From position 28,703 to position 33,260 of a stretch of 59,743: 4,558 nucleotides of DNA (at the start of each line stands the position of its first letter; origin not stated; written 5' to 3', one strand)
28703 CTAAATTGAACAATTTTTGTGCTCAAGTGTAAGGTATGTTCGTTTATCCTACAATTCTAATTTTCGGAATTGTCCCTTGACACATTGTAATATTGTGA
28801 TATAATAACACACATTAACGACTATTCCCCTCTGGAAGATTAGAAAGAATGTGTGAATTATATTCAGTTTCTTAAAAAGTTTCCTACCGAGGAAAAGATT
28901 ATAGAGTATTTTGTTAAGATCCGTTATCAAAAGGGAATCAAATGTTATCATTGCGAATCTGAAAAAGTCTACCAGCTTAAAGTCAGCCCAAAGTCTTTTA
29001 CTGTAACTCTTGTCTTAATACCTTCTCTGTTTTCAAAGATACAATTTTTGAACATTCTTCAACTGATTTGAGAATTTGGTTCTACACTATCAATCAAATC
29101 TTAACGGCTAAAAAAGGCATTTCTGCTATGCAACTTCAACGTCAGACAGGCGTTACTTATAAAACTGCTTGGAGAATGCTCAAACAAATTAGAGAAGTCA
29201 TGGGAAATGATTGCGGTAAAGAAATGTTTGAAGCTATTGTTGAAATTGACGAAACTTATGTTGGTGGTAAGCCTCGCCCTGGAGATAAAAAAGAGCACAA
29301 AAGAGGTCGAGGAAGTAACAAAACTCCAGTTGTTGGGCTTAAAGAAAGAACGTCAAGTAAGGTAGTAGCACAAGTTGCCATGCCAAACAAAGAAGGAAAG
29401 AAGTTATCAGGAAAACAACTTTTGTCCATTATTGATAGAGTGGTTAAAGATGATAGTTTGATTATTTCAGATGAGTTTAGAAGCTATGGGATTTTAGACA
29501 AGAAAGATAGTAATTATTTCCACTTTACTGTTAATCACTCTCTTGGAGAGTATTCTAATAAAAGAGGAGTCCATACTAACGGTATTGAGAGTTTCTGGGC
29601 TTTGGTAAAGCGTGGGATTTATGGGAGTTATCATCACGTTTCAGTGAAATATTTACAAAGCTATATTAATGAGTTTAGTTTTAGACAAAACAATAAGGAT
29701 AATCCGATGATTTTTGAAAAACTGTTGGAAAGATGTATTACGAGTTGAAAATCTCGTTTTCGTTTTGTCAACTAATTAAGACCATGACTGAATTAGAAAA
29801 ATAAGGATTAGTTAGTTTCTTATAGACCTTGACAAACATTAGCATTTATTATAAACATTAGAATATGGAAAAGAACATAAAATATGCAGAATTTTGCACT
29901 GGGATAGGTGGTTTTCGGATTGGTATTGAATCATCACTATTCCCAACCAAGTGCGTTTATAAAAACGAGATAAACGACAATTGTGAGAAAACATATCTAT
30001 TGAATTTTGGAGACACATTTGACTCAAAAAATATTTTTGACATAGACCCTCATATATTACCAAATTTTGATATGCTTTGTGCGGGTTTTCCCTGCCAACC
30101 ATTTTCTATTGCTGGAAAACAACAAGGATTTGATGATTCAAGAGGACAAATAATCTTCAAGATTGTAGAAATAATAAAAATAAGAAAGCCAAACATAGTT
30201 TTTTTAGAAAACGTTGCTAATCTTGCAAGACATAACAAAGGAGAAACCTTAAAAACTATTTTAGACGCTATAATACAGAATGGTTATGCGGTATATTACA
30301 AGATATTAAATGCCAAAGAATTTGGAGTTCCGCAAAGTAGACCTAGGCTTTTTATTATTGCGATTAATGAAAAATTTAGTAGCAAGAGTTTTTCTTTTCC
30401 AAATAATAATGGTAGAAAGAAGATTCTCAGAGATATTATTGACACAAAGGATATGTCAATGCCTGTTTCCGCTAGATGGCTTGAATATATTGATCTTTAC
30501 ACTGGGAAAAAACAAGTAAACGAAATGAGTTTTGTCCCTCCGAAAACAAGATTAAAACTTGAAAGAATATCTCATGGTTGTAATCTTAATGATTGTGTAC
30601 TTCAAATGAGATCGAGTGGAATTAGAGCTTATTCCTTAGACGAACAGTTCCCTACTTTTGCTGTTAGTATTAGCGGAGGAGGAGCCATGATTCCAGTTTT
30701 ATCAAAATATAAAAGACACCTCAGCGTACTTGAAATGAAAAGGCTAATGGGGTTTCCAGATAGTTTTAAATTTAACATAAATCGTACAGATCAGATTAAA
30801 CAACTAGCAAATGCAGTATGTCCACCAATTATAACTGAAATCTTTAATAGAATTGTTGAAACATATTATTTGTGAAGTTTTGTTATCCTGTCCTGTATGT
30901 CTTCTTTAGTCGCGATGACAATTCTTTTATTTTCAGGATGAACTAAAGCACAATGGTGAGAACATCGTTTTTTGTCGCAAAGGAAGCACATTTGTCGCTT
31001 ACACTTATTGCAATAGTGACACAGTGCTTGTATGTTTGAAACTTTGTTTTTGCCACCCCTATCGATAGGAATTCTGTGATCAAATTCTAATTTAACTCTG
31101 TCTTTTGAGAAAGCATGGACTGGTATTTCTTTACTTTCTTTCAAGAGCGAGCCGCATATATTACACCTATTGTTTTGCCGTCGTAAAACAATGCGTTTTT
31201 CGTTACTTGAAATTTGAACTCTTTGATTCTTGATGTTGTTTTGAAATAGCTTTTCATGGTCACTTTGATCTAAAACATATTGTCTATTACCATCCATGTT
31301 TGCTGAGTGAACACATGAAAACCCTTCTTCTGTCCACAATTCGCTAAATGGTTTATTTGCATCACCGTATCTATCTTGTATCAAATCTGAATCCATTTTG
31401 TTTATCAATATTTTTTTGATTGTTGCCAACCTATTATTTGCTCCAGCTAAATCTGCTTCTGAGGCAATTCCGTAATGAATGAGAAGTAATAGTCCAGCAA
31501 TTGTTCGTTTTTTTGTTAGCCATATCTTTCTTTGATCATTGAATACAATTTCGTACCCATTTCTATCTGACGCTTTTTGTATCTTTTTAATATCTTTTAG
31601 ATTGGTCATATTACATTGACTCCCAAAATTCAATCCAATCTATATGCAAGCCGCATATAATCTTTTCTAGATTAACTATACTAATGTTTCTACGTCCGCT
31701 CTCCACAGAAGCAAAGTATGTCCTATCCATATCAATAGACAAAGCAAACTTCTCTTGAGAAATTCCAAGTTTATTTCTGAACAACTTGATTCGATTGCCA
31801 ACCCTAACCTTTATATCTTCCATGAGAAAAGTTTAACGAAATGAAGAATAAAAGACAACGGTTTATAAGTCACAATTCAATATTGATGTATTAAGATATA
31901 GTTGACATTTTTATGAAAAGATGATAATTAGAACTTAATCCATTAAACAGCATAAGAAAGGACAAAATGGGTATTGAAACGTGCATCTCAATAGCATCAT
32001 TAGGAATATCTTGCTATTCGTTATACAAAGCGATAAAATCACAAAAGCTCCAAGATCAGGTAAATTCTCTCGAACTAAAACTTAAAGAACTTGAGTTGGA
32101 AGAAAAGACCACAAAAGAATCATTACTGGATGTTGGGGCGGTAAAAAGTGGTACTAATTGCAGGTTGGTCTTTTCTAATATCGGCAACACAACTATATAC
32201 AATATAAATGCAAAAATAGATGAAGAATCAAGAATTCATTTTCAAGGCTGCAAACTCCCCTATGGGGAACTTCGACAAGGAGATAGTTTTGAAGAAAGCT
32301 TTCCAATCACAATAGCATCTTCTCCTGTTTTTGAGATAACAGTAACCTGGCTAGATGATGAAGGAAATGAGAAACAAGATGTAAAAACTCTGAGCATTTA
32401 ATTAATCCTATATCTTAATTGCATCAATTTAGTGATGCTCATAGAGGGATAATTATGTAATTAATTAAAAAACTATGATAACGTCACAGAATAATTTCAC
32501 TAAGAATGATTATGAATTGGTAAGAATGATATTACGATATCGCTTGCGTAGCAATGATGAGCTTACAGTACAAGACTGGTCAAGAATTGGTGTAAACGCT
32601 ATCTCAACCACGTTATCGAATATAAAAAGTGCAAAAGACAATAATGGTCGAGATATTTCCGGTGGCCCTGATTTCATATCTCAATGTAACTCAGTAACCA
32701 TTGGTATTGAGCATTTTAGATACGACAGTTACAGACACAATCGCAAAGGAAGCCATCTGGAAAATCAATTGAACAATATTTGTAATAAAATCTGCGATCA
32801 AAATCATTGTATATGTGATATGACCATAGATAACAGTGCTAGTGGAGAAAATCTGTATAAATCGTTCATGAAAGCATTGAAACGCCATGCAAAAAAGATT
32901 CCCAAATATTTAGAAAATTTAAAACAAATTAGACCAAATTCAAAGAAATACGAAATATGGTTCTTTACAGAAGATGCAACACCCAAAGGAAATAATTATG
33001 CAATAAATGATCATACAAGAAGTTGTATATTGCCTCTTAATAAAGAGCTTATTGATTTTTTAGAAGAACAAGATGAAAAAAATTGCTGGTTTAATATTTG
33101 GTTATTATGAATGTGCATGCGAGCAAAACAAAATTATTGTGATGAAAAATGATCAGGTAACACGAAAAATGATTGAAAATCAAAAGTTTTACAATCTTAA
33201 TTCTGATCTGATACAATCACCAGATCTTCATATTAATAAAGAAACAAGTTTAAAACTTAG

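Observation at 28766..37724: Composite-transposon-like defence module bounded by inverted IS1595 copies, with a third solo end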

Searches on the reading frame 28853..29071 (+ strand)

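Call 8: search_protein_families(library=pfam, proteins=[window:28853-29071:+], max_evalue=0.01)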
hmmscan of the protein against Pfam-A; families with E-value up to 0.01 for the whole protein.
window:28853-29071:+ (72 aa): 1 family
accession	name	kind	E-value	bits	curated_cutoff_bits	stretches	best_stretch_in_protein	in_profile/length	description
PF12760.12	Zn_ribbon_IS1595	-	2.3e-05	24.7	25.4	1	11-43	1-33/46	Transposase zinc-ribbon domain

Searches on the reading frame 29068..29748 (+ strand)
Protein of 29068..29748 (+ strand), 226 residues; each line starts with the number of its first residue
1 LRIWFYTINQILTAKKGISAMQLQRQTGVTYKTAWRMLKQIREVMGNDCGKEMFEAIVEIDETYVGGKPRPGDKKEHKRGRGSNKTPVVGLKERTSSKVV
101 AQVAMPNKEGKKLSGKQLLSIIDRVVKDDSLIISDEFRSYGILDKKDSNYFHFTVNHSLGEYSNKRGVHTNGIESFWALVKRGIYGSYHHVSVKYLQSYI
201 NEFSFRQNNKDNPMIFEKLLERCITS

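Call 8: search_protein_families(library=pfam, proteins=[window:29068-29748:+], max_evalue=0.01)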
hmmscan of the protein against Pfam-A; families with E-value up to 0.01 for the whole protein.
window:29068-29748:+ (226 aa): 2 families
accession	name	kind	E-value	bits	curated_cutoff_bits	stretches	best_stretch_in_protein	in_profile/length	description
PF12762.13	DDE_Tnp_IS1595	-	1.7e-37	129.3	27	1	57-208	5-153/153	ISXO2-like transposase domain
PF08279.18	HTH_11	-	0.0021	18.4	25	1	8-43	5-41/55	HTH domain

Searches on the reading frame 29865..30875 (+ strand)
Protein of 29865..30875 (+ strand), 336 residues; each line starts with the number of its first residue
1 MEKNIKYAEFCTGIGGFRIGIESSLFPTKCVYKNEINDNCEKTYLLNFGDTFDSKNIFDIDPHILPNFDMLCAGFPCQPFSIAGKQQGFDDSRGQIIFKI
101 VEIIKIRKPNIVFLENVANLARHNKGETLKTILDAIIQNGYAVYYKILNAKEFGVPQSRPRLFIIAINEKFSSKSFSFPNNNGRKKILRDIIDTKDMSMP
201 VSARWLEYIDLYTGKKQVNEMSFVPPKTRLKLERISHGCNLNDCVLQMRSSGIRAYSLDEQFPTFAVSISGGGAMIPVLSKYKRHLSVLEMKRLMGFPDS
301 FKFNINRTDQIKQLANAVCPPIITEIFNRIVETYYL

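Call 8: search_protein_families(library=pfam, proteins=[window:29865-30875:+], max_evalue=0.01)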
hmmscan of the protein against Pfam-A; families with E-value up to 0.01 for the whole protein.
window:29865-30875:+ (336 aa): 1 family
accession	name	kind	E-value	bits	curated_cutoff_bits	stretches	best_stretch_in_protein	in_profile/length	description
PF00145.23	DNA_methylase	-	1.5e-78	264.9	22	1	6-331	2-323/324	C-5 cytosine-specific DNA methylase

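Call 10: find_encoding_contigs(protein=window:29865-30875:+, flank=10000, max_places=10)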
Protein window:29865-30875:+ (336 aa): no gene with exactly this product is on record in the collection.

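Call 35: search_protein_families(library=padloc, proteins=[window:29865-30875:+], max_evalue=0.01)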
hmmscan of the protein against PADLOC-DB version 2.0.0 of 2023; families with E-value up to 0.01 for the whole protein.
window:29865-30875:+ (336 aa): 62 families (the best 25 are shown)
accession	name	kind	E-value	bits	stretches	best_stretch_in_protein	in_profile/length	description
PDLC03272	MTase_II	-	6.4e-97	323.3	1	2-333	72-389/407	Type II methyltransferase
PDLC03378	MTase_II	-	8.2e-66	220.6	1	5-334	3-330/344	Type II methyltransferase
PDLC02653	DrmMII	-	1.8e-53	179.6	2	1-202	1-206/333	DrmMII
PDLC03217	MTase_II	-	1.9e-53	180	1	6-331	386-698/703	Type II methyltransferase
PDLC00026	DruM2|DruM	-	8.7e-52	174.7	1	4-331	4-315/336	DNA cytosine methylase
PDLC03269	MTase_II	-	1.8e-50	170.3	2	4-196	3-194/437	Type II methyltransferase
PDLC03242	MTase_II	-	3.2e-49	166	2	6-207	102-301/409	Type II methyltransferase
PDLC03234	MTase_II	-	1.4e-48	164.1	1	3-331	3-363/375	Type II methyltransferase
PDLC03361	MTase_II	-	1.7e-46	157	1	3-330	85-433/455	Type II methyltransferase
PDLC00034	DruM2|DruM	-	2.8e-41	139.5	2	4-168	7-187/457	DNA cytosine methylase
PDLC00027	DruM2|DruM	-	5.8e-41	139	2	3-185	10-188/361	DNA cytosine methylase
PDLC03716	oMTase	-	2.3e-40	136.8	2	3-181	37-215/349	orphan methyltransferase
PDLC00031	DruM2|DruM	-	1.5e-38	130.9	2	4-182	11-185/361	DNA cytosine methylase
PDLC03326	MTase_II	-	6.1e-38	129.1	2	66-180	73-188/412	Type II methyltransferase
PDLC00028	DruM2|DruM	-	7.9e-37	124.9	2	2-173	3-183/397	DNA cytosine methylase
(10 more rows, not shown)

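Call 36: search_protein_families(library=ncbifam, proteins=[window:29865-30875:+], max_evalue=0.01)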
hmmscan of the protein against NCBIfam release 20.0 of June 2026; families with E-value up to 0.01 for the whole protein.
window:29865-30875:+ (336 aa): 2 families
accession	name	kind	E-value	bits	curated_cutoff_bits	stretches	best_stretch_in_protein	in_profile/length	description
TIGR00675.1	dcm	superfamily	3.3e-81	273.5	100.65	1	8-330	2-329/329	DNA (cytosine-5-)-methyltransferase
NF007772.0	PRK10458.1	subfamily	8.1e-26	90.6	710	1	59-167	162-286/472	DNA cytosine methylase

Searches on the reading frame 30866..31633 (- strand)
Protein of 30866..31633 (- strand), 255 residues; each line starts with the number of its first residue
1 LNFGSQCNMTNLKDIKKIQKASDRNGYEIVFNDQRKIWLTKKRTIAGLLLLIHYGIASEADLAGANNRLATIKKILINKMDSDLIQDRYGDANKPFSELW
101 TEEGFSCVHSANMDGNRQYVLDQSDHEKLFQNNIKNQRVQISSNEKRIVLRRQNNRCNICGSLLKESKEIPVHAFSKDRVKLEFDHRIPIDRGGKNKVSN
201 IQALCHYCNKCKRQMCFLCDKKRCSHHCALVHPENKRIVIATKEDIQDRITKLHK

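Call 8: search_protein_families(library=pfam, proteins=[window:30866-31633:-], max_evalue=0.01)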
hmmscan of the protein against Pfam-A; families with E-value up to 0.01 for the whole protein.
window:30866-31633:- (255 aa): 2 families
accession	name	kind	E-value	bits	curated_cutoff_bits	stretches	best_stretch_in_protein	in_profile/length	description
PF01844.29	HNH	-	2.2e-09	37.7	21.4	1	157-212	1-44/47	HNH endonuclease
PF14279.12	HNH_5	-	7.1e-07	29.5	27.5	1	178-214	9-45/56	HNH endonuclease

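Call 35: search_protein_families(library=padloc, proteins=[window:30866-31633:-], max_evalue=0.01)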
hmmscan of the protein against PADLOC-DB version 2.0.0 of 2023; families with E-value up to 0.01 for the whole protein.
window:30866-31633:- (255 aa): 2 families
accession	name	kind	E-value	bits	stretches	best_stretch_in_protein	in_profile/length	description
PDLC03431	REase_II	-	7.7e-80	266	1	9-251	1-245/246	Type II restriction enzyme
PDLC03478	REase_II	-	2.7e-11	41.6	1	135-240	88-185/219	Type II restriction enzyme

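Call 36: search_protein_families(library=ncbifam, proteins=[window:30866-31633:-], max_evalue=0.01)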
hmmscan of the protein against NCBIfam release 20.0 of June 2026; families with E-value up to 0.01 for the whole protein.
window:30866-31633:- (255 aa): 1 family
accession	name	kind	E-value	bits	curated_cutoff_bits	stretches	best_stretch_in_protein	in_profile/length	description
NF040563.1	guided_IscB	equivalog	1.2e-05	24.6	175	1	143-215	181-238/314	RNA-guided endonuclease IscB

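Call 45: find_homologous_proteins(query=window:30866-31633:-, max_evalue=1e-10)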
Query window:30866-31633:- (255 aa): 237 proteins with E <= 1e-10 among 935 candidates; the best 120 are listed.
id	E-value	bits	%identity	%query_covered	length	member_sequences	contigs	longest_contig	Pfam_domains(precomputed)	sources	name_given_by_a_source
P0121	1.6e-162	557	100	97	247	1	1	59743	PF01844.30,PF14279.13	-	-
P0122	4.1e-107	375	66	96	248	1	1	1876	PF01844.30,PF14279.13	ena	-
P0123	6.1e-107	375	67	96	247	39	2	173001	PF01844.30,PF14279.13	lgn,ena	-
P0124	1.4e-103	364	66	96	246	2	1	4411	PF01844.30,PF14279.13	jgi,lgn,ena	-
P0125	4.5e-103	362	65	96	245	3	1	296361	PF01844.30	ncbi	-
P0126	6.8e-103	362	64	96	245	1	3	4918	PF01844.30,PF14279.13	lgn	-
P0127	1.5e-102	361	65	96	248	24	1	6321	PF01844.30,PF14279.13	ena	-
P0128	3.3e-102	359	64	96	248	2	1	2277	PF01844.30,PF14279.13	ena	-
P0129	4.3e-102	359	64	95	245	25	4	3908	PF01844.30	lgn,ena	-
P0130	5.9e-102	359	65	96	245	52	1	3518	PF01844.30,PF14279.13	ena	-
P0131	3.4e-101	356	64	95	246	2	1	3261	PF01844.30,PF14279.13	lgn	-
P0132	4.2e-101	356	63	96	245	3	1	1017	PF01844.30,PF14279.13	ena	-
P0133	8.8e-101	355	63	95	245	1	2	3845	PF01844.30,PF14279.13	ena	-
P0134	8.9e-101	355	63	96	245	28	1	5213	PF01844.30,PF14279.13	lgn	-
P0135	1.1e-100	354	64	96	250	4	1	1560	PF01844.30,PF14279.13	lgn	-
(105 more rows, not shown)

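Call 47: find_encoding_contigs(protein=P0123, flank=8000, max_places=4)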
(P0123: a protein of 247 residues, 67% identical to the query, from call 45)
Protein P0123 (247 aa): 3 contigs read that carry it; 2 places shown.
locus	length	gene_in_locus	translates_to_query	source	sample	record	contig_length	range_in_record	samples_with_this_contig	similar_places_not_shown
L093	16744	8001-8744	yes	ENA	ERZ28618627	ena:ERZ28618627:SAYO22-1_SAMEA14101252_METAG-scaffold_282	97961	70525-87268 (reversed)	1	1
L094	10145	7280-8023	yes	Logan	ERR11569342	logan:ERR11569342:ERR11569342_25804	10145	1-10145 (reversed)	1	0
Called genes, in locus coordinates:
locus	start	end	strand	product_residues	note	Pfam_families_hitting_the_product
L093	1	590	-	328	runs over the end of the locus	PF01076:Mob_Pre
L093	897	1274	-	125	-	PF14198:TnpV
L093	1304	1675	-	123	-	PF21983:NikA-like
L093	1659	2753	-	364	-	PF14657:Arm-DNA-bind_4, PF14659:Phage_int_SAM_3, PF00589:Phage_integrase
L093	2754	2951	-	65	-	-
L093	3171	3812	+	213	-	PF01381:HTH_3, PF12844:HTH_19, PF13560:HTH_31 (weak)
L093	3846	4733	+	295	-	PF19952:DUF6414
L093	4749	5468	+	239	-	-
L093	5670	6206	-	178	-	-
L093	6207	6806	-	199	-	-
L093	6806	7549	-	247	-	-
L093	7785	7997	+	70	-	PF13560:HTH_31 (weak), PF12844:HTH_19, PF01381:HTH_3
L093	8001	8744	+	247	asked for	PF01844:HNH, PF14279:HNH_5 (weak)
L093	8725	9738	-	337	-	PF00145:DNA_methylase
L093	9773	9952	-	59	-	PF12728:HTH_17 (weak)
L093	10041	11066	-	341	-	PF01076:Mob_Pre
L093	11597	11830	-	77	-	-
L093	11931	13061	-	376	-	PF13481:AAA_25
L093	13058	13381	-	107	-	PF21983:NikA-like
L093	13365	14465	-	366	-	PF14657:Arm-DNA-bind_4, PF14659:Phage_int_SAM_3, PF00589:Phage_integrase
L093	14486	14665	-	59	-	-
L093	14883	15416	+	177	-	PF01381:HTH_3 (weak)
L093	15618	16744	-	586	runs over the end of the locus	PF00117:GATase, PF07722:Peptidase_C26, PF02540:NAD_synthase (faint), PF00958:GMP_synt_C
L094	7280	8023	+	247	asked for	PF01844:HNH, PF14279:HNH_5 (weak)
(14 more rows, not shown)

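Call 74: search_solved_structures(query=window:30866-31633:-, max_evalue=0.01)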
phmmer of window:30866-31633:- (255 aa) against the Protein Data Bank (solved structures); distinct sequences matched with E-value up to 0.01: 1.
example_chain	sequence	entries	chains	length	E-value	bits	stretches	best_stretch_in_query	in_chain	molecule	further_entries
4h9d_A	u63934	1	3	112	0.002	21.1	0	181-215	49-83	HNH endonuclease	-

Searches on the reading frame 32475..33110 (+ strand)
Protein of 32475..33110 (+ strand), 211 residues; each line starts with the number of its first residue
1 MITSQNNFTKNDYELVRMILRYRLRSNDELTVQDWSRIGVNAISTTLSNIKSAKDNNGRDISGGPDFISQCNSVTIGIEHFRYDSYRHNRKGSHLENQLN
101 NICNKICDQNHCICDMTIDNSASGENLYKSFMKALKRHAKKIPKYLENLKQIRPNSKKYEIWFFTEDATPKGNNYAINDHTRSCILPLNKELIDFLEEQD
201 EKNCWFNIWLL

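Call 8: search_protein_families(library=pfam, proteins=[window:32475-33110:+], max_evalue=0.01)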
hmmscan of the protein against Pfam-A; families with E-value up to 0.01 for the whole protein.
window:32475-33110:+ (211 aa): 0 families

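Call 35: search_protein_families(library=padloc, proteins=[window:32475-33110:+], max_evalue=0.01)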
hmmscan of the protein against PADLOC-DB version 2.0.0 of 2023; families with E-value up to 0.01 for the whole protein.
window:32475-33110:+ (211 aa): 2 families
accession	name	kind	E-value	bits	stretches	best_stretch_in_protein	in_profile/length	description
PDLC02925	HTH_IX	-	0.00084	17.1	1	94-192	47-139/240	-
PDLC03487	REase_II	-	0.0023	15.5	1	92-156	41-100/227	Type II restriction enzyme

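Call 36: search_protein_families(library=ncbifam, proteins=[window:32475-33110:+], max_evalue=0.01)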
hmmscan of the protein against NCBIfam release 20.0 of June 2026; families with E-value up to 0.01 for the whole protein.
window:32475-33110:+ (211 aa): 0 families

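Call 64: find_homologous_proteins(query=window:32475-33110:+, max_evalue=0.001)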
Query window:32475-33110:+ (211 aa): 1 proteins with E <= 0.001 among 51 candidates.
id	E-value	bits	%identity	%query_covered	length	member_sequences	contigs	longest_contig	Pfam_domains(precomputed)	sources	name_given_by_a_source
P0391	5.0e-141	486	100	100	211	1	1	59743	-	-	-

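Call 78: predict_structure(protein=window:32475-33110:+)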
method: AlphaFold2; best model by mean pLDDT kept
length: 211 residues; sequences in the alignment: 1
mean_pLDDT: 33.1   pTM: 0.25
mean pLDDT of the five models: 33.1, 32.4, 32.2, 31.6, 30.6
residues with pLDDT >= 90: 0; 70-90: 0; 50-70: 0; < 50: 211
segments of 3 or more residues with pLDDT < 50: 1-211
pLDDT, mean of each block of 10 residues (from residue 1): 28 39 34 31 32 35 29 27 24 36 33 29 36 42 45 38 32 29 34 39 25 26
secondary structure, 60 per line:
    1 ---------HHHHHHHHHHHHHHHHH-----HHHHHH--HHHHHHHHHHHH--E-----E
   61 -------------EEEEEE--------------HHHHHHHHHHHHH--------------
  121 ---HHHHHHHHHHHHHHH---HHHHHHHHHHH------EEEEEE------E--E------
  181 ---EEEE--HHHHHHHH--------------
elements in order: H10-26 H32-37 H40-51 E74-79 H94-106 H124-138 H142-152 E159-164 E184-187 H190-197
